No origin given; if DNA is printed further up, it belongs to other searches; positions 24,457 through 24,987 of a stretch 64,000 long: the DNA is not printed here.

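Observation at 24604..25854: FNT anion channel carrying a C-terminal soluble domain that also exists as two free-standing genes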

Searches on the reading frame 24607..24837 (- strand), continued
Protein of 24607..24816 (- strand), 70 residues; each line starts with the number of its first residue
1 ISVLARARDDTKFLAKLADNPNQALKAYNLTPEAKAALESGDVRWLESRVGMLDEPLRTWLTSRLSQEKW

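Call 36: search_protein_families(library=pfam, proteins=[L020:4796-5317:+, L020:5224-7227:+, L020:7220-10222:+, L018:3647-4135:+, L018:4157-7183:+, L018:7244-8380:+, L018:8396-10216:+, L031:8373-9056:+, L031:9527-10213:+, L031:10356-11579:+], max_evalue=0.00001)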
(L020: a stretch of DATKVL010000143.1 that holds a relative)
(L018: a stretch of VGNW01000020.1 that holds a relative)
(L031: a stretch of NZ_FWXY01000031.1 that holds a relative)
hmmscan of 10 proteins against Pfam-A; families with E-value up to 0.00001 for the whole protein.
L020:4796-5317:+ (174 aa): 1 family
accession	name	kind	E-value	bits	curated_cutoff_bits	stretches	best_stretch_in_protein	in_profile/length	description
PF01257.25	2Fe-2S_thioredx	-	1.5e-49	168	24.8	1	30-171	2-143/145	Thioredoxin-like [2Fe-2S] ferredoxin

L020:5224-7227:+ (668 aa): 6 families
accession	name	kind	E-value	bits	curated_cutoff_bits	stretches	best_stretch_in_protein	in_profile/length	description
PF01512.22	Complex1_51K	-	1.8e-47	161.4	31.2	1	210-381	1-149/150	Nuo51 FMN-binding domain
PF10589.14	NADH_4Fe-4S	-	1.9e-35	121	23.5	1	492-576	1-85/85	NADH-ubiquinone oxidoreductase-F iron-sulfur binding region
PF14697.11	Fer4_21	-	1.6e-07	31.8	35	1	595-641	3-52/59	4Fe-4S dicluster domain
PF13237.11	Fer4_10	-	3.8e-07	30.4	25.5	1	594-641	3-53/53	4Fe-4S dicluster domain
PF12838.12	Fer4_7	-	9.5e-07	29.6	27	1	599-642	1-50/52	4Fe-4S dicluster domain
PF00037.32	Fer4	-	1.3e-06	28.4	21.1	0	624-641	2-19/24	4Fe-4S binding domain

L020:7220-10222:+ (1001 aa): 9 families
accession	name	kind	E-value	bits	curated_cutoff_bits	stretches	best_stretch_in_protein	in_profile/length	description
PF00384.28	Molybdopterin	-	6.9e-89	298.8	24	1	302-739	1-353/353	Molybdopterin oxidoreductase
PF01568.27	Molydop_binding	-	1.4e-34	118.8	26.8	1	821-925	1-108/110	Molydopterin dinucleotide binding domain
PF13510.11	Fer2_4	-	5.2e-20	71.7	22.8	1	30-105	3-81/82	2Fe-2S iron-sulfur cluster binding domain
PF04879.21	Molybdop_Fe4S4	-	4.5e-19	68.6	22.7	1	246-298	2-54/55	Molybdopterin oxidoreductase Fe4S4 domain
PF10588.14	NADH-G_4Fe-4S_3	-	1.1e-12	47.7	27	1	112-150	1-39/40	NADH-ubiquinone oxidoreductase-G iron-sulfur binding region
PF12838.12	Fer4_7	-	4.5e-08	33.9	27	1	177-235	1-52/52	4Fe-4S dicluster domain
PF00037.32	Fer4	-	1.2e-07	31.7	21.1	0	216-237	3-24/24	4Fe-4S binding domain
PF22117.2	Fer4_Nqo3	-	2.6e-07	31.1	27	1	175-237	8-67/67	NADH-quinone oxidoreductase subunit 3, ferredoxin-like domain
PF14697.11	Fer4_21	-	7.6e-06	26.4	35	1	174-235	4-56/59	4Fe-4S dicluster domain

L018:3647-4135:+ (163 aa): 1 family
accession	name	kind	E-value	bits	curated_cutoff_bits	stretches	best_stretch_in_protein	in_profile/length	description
PF01257.25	2Fe-2S_thioredx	-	6.7e-49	165.9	24.8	1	24-162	4-142/145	Thioredoxin-like [2Fe-2S] ferredoxin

L018:4157-7183:+ (1009 aa): 11 families
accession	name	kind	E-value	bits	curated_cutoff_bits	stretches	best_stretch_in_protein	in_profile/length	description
PF01512.22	Complex1_51K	-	2e-30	106.1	31.2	1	167-328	1-149/150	Nuo51 FMN-binding domain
PF07992.20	Pyr_redox_2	-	2.5e-29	103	26.1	1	631-923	1-291/291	Pyridine nucleotide-disulphide oxidoreductase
PF10589.14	NADH_4Fe-4S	-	2.2e-27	95.2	23.5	1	440-523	2-85/85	NADH-ubiquinone oxidoreductase-F iron-sulfur binding region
PF14691.11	Fer4_20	-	3e-23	82.2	25.8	1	525-618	15-111/113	Dihydroprymidine dehydrogenase domain II, 4Fe-4S cluster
PF00070.33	Pyr_redox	-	1.2e-09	39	22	0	632-708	1-67/82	Pyridine nucleotide-disulphide oxidoreductase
PF13450.12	NAD_binding_8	-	1.2e-08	35.5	21.9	1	635-670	1-35/68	NAD(P)-binding Rossmann-like domain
PF13738.12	Pyr_redox_3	-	2.8e-08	33.8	30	0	718-830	128-245/305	Pyridine nucleotide-disulphide oxidoreductase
PF01266.30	DAO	-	8.9e-08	32.5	27.9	1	632-667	1-35/353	FAD dependent oxidoreductase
PF01257.25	2Fe-2S_thioredx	-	2.8e-07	30.9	24.8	1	14-88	65-142/145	Thioredoxin-like [2Fe-2S] ferredoxin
PF01946.23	Thi4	-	1.9e-06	27.8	26.2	1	632-673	19-60/235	Thi4 family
PF10531.15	SLBB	-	4.8e-06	26.7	27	0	352-401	2-54/55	SLBB domain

L018:7244-8380:+ (379 aa): 7 families
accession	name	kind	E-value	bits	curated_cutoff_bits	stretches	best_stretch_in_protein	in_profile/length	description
PF13510.11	Fer2_4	-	1e-21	77.2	22.8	1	20-94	4-81/82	2Fe-2S iron-sulfur cluster binding domain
PF04879.21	Molybdop_Fe4S4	-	5.4e-19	68.4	22.7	1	235-287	2-54/55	Molybdopterin oxidoreductase Fe4S4 domain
PF00384.28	Molybdopterin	-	1.1e-14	54.8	24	1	291-379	1-81/353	Molybdopterin oxidoreductase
PF10588.14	NADH-G_4Fe-4S_3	-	3.6e-14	52.5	27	1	102-139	2-39/40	NADH-ubiquinone oxidoreductase-G iron-sulfur binding region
PF22117.2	Fer4_Nqo3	-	8.1e-11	42.4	27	1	163-225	7-66/67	NADH-quinone oxidoreductase subunit 3, ferredoxin-like domain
PF12838.12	Fer4_7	-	1.6e-08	35.3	27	1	166-224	1-52/52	4Fe-4S dicluster domain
PF00037.32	Fer4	-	2.9e-06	27.3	21.1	0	205-225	3-23/24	4Fe-4S binding domain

L018:8396-10216:+ (607 aa): 2 families
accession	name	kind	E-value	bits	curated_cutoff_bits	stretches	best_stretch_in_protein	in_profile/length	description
PF00384.28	Molybdopterin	-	1.2e-67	228.9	24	1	11-345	96-353/353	Molybdopterin oxidoreductase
PF01568.27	Molydop_binding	-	4.2e-33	114.1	26.8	1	427-531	1-108/110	Molydopterin dinucleotide binding domain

L031:8373-9056:+ (228 aa): 1 family
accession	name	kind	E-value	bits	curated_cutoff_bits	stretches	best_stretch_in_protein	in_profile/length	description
PF00072.30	Response_reg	-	4.3e-27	94.9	30.2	1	16-125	1-110/111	Response regulator receiver domain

L031:9527-10213:+ (229 aa): 1 family
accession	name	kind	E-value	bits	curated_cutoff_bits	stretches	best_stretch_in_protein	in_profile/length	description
PF00072.30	Response_reg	-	3.8e-27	95.1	30.2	1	18-127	1-110/111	Response regulator receiver domain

L031:10356-11579:+ (408 aa): 3 families
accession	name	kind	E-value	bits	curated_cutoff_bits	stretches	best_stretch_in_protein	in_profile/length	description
PF02518.31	HATPase_c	-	9.5e-26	90.9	26.4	1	295-400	2-109/111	Histidine kinase-, DNA gyrase B-, and HSP90-like ATPase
PF00512.31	HisKA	-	3.9e-15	56.1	26.9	1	188-249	2-63/66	His Kinase A (phospho-acceptor) domain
PF13185.12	GAF_2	-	9.3e-09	36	28.6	1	26-162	3-135/136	GAF domain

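Call 47: find_homologous_proteins(query=A3, max_evalue=0.001)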
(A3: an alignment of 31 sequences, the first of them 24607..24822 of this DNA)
Query A3 (31 sequences) (72 aa, profile of the alignment): 228 proteins with E <= 0.001 among 1748 candidates; the best 120 are listed.
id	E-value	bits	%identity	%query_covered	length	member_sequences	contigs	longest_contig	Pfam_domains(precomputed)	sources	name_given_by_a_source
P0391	2.1e-31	126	61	100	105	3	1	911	PF14407.12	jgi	jgi:hypothetical protein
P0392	4.4e-29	118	67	86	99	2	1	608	PF14407.12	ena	-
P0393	5.8e-29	118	62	100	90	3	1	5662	PF14407.12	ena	-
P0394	7.7e-29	117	63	86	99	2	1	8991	PF14407.12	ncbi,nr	ncbi:MAG: hypothetical protein DRI39_05515 [Chloroflexi bacterium]|nr:MAG: hypothetical protein DRI3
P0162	1.1e-28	117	62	86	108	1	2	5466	-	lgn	-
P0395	1.2e-28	117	58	99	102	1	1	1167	PF14407.12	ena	-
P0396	1.3e-28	117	72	100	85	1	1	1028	-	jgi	jgi:hypothetical protein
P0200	1.3e-28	117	62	100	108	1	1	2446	-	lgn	-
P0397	1.5e-28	116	65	86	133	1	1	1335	PF14407.12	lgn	-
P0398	3.9e-28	115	52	99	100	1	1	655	-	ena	-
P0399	4.1e-28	115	61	99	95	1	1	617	-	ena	-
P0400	7.0e-28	114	63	86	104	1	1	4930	PF14407.12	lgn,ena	-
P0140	9.5e-28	114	60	100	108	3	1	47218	-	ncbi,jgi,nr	ncbi:MAG: hypothetical protein FJ006_00970 [Chloroflexi bacterium]|nr:hypothetical protein [Chlorofl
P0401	1.1e-27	114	72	100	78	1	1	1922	-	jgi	jgi:hypothetical protein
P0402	1.2e-27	113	57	99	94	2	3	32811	PF14407.12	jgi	jgi:hypothetical protein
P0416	5.8e-27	111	65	86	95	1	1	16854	PF14407.12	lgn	-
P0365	1.3e-25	107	42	100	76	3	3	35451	-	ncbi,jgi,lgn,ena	-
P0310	6.7e-25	105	50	100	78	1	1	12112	-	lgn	-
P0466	4.6e-23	99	38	100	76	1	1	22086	-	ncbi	-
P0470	7.9e-23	98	45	100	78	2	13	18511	-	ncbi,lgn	-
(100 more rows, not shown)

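Call 48: find_encoding_contigs(protein=P0365, flank=7000, max_places=2)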
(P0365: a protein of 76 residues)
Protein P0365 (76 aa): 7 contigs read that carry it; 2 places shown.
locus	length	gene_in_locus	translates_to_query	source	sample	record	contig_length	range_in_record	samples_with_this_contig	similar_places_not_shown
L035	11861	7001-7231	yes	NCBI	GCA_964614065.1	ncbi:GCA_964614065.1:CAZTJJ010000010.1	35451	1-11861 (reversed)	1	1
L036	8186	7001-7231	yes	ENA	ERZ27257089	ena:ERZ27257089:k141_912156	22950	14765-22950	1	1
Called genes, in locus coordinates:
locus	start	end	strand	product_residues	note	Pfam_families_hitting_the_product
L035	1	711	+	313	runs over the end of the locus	PF04055:Radical_SAM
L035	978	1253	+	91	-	PF13183:Fer4_8 (faint), PF17179:Fer4_22 (faint), PF13237:Fer4_10, PF00037:Fer4 (weak), PF14697:Fer4_21 (weak), PF12838:Fer4_7, PF13187:Fer4_9, PF00037:Fer4 (weak), +6 more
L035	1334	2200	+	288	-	PF02775:TPP_enzyme_C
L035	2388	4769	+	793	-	PF01266:DAO (weak), PF07992:Pyr_redox_2 (faint), PF13450:NAD_binding_8 (weak), PF12838:Fer4_7 (faint), PF13484:Fer4_16 (faint), PF00037:Fer4 (faint), PF13187:Fer4_9 (weak), PF02662:FlpD, +5 more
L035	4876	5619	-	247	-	PF00027:cNMP_binding, PF13545:HTH_Crp_2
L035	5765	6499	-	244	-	PF00027:cNMP_binding, PF12802:MarR_2 (faint), PF13545:HTH_Crp_2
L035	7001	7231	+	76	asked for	-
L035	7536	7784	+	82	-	PF11127:YgaP-like_TM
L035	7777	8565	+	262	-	PF00106:adh_short, PF08659:KR, PF01370:Epimerase (weak), PF13561:adh_short_C2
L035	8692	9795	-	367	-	PF03372:Exo_endo_phos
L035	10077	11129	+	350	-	PF01791:DeoC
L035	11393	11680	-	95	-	PF08734:GYD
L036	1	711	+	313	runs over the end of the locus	PF04055:Radical_SAM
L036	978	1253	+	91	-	PF13183:Fer4_8 (faint), PF17179:Fer4_22 (faint), PF13237:Fer4_10, PF00037:Fer4 (weak), PF14697:Fer4_21 (weak), PF12838:Fer4_7, PF13187:Fer4_9, PF00037:Fer4 (weak), +6 more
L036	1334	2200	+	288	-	PF02775:TPP_enzyme_C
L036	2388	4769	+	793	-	PF01266:DAO (weak), PF07992:Pyr_redox_2 (faint), PF13450:NAD_binding_8 (weak), PF12838:Fer4_7 (faint), PF13484:Fer4_16 (faint), PF00037:Fer4 (faint), PF13187:Fer4_9 (weak), PF02662:FlpD, +5 more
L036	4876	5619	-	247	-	PF00027:cNMP_binding, PF13545:HTH_Crp_2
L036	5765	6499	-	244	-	PF00027:cNMP_binding, PF12802:MarR_2 (faint), PF13545:HTH_Crp_2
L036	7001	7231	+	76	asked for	-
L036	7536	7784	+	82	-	PF11127:YgaP-like_TM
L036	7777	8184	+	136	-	?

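Call 49: find_encoding_contigs(protein=P0470, flank=7000, max_places=2)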
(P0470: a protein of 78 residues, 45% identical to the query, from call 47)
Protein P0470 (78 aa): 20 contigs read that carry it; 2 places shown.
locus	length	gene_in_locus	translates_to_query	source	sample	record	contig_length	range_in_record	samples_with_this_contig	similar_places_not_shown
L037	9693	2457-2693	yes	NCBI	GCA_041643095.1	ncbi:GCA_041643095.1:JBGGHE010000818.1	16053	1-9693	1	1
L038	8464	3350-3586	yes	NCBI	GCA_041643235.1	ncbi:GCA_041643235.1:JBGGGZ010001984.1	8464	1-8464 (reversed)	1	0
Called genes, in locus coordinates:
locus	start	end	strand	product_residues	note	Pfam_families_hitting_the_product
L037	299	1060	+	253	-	PF00142:Fer4_NifH (weak), PF01656:CbiA, PF02374:ArsA_ATPase, PF06564:CBP_BcsQ (weak), PF10609:ParA (weak), PF13614:AAA_31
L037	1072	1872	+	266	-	PF00809:Pterin_bind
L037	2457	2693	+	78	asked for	-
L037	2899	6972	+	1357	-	PF13510:Fer2_4, PF14691:Fer4_20, PF01266:DAO (weak), PF07992:Pyr_redox_2, PF13450:NAD_binding_8, PF04879:Molybdop_Fe4S4, PF00384:Molybdopterin, PF01568:Molydop_binding, +6 more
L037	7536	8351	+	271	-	PF00384:Molybdopterin, PF01568:Molydop_binding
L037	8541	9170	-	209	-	-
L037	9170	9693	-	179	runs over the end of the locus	PF03734:YkuD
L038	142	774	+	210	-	PF12654:DUF3786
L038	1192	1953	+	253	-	PF00142:Fer4_NifH (weak), PF01656:CbiA, PF02374:ArsA_ATPase, PF06564:CBP_BcsQ (weak), PF10609:ParA (weak), PF13614:AAA_31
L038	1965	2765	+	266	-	PF00809:Pterin_bind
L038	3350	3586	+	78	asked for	-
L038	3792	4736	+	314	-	PF00111:Fer2, PF13510:Fer2_4, PF14691:Fer4_20, PF01266:DAO (weak), PF07992:Pyr_redox_2, PF13450:NAD_binding_8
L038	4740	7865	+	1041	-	PF00070:Pyr_redox (faint), PF07992:Pyr_redox_2, PF22117:Fer4_Nqo3 (weak), PF12838:Fer4_7 (weak), PF14697:Fer4_21 (weak), PF04879:Molybdop_Fe4S4, PF00384:Molybdopterin, PF01568:Molydop_binding, +2 more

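Call 50: find_encoding_contigs(protein=P0466, flank=7000, max_places=1)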
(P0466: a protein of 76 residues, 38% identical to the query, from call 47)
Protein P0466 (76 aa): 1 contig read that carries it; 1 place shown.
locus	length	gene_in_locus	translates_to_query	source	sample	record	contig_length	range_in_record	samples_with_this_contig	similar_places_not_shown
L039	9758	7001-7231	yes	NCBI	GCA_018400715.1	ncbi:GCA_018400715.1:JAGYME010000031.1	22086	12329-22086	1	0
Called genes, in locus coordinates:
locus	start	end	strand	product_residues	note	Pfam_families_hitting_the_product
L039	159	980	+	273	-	PF04055:Radical_SAM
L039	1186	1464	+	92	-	PF13183:Fer4_8 (faint), PF17179:Fer4_22 (faint), PF14697:Fer4_21 (faint), PF13237:Fer4_10, PF00037:Fer4 (weak), PF12838:Fer4_7, PF13187:Fer4_9 (weak), PF00037:Fer4 (weak), +6 more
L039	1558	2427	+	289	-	PF02775:TPP_enzyme_C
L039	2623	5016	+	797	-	PF01266:DAO (weak), PF07992:Pyr_redox_2 (faint), PF13450:NAD_binding_8 (weak), PF13187:Fer4_9 (weak), PF13237:Fer4_10 (weak), PF12838:Fer4_7 (weak), PF14697:Fer4_21 (weak), PF02662:FlpD, +5 more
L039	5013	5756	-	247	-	PF00027:cNMP_binding, PF13545:HTH_Crp_2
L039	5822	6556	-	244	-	PF00027:cNMP_binding, PF13545:HTH_Crp_2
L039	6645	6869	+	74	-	-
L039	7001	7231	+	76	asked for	-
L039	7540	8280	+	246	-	PF13580:SIS_2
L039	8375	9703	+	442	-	PF01547:SBP_bac_1, PF13416:SBP_bac_8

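Call 68: find_encoding_contigs(protein=P0402, flank=7000, max_places=1)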
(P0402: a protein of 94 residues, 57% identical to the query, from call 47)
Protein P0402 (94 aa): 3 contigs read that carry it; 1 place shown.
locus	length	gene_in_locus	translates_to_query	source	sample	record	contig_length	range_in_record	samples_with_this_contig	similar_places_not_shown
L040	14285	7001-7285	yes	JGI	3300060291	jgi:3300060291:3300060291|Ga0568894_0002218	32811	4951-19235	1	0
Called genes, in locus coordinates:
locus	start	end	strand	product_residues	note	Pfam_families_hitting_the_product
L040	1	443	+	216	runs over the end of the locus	PF12654:DUF3786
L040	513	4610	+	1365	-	PF13510:Fer2_4, PF14691:Fer4_20, PF01946:Thi4 (weak), PF07992:Pyr_redox_2, PF13450:NAD_binding_8, PF04879:Molybdop_Fe4S4, PF00384:Molybdopterin, PF01568:Molydop_binding, +4 more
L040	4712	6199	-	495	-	PF00989:PAS, PF13188:PAS_8, PF08448:PAS_4, PF13426:PAS_9 (weak), PF08447:PAS_3, PF07730:HisKA_3, PF02518:HATPase_c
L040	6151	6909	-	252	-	PF00072:Response_reg, PF00196:GerE, PF08281:Sigma70_r4_2 (weak)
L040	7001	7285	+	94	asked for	PF14407:Frankia_peptide (weak)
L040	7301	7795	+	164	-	PF01257:2Fe-2S_thioredx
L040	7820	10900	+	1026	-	PF01512:Complex1_51K, PF10589:NADH_4Fe-4S, PF14691:Fer4_20, PF01266:DAO, PF01946:Thi4 (weak), PF07992:Pyr_redox_2, PF12831:FAD_oxidored (weak), PF13450:NAD_binding_8, +4 more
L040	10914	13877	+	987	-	PF00111:Fer2 (weak), PF13510:Fer2_4, PF10588:NADH-G_4Fe-4S_3, PF22117:Fer4_Nqo3 (weak), PF12838:Fer4_7, PF04879:Molybdop_Fe4S4, PF00384:Molybdopterin, PF01568:Molydop_binding, +4 more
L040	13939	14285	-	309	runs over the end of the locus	PF02219:MTHFR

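Call 69: find_encoding_contigs(protein=P0416, flank=7000, max_places=1)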
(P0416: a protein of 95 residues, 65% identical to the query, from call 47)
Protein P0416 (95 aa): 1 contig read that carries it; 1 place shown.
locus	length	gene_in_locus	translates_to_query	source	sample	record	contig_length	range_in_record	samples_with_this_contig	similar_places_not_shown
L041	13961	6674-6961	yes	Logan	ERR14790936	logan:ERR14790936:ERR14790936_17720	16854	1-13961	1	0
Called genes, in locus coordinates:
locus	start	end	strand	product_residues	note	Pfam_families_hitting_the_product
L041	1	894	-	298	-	?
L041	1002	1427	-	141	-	PF01643:Acyl-ACP_TE (weak), PF13279:4HBT_2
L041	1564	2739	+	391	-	PF01053:Cys_Met_Meta_PP, PF00155:Aminotran_1_2, PF06838:Met_gamma_lyase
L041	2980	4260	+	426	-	PF01554:MatE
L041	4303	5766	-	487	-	PF00989:PAS, PF13188:PAS_8, PF08448:PAS_4, PF13426:PAS_9, PF08447:PAS_3 (weak), PF00989:PAS (weak), PF07730:HisKA_3, PF02518:HATPase_c, +1 more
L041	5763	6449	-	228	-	PF00072:Response_reg, PF00196:GerE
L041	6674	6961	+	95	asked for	PF14407:Frankia_peptide (weak)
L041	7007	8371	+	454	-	PF01226:Form_Nir_trans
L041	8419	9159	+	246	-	PF01144:CoA_trans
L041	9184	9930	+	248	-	PF01144:CoA_trans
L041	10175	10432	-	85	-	-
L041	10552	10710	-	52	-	-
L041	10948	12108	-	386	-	PF07690:MFS_1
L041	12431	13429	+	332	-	PF00226:DnaJ, PF01556:DnaJ_C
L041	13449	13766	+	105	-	PF13411:MerR_1, PF00376:MerR, PF13591:MerR_2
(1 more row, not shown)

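Call 70: find_encoding_contigs(protein=P0310, flank=7000, max_places=1)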
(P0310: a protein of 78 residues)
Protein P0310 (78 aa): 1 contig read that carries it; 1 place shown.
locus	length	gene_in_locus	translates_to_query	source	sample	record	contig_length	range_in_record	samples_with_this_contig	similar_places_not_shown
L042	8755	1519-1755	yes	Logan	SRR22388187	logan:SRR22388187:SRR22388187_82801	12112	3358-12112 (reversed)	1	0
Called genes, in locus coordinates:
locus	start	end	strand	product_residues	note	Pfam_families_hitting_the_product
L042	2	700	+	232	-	?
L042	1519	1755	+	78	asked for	-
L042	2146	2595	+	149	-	-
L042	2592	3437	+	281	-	PF02754:CCG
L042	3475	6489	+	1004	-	PF07992:Pyr_redox_2, PF12831:FAD_oxidored, PF13450:NAD_binding_8 (weak), PF00037:Fer4 (weak), PF12797:Fer4_2 (weak), PF07992:Pyr_redox_2, PF13450:NAD_binding_8, PF12838:Fer4_7, +15 more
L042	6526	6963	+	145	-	PF02662:FlpD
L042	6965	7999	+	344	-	PF04432:FrhB_FdhB_C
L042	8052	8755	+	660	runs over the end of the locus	PF04879:Molybdop_Fe4S4, PF00384:Molybdopterin, PF01568:Molydop_binding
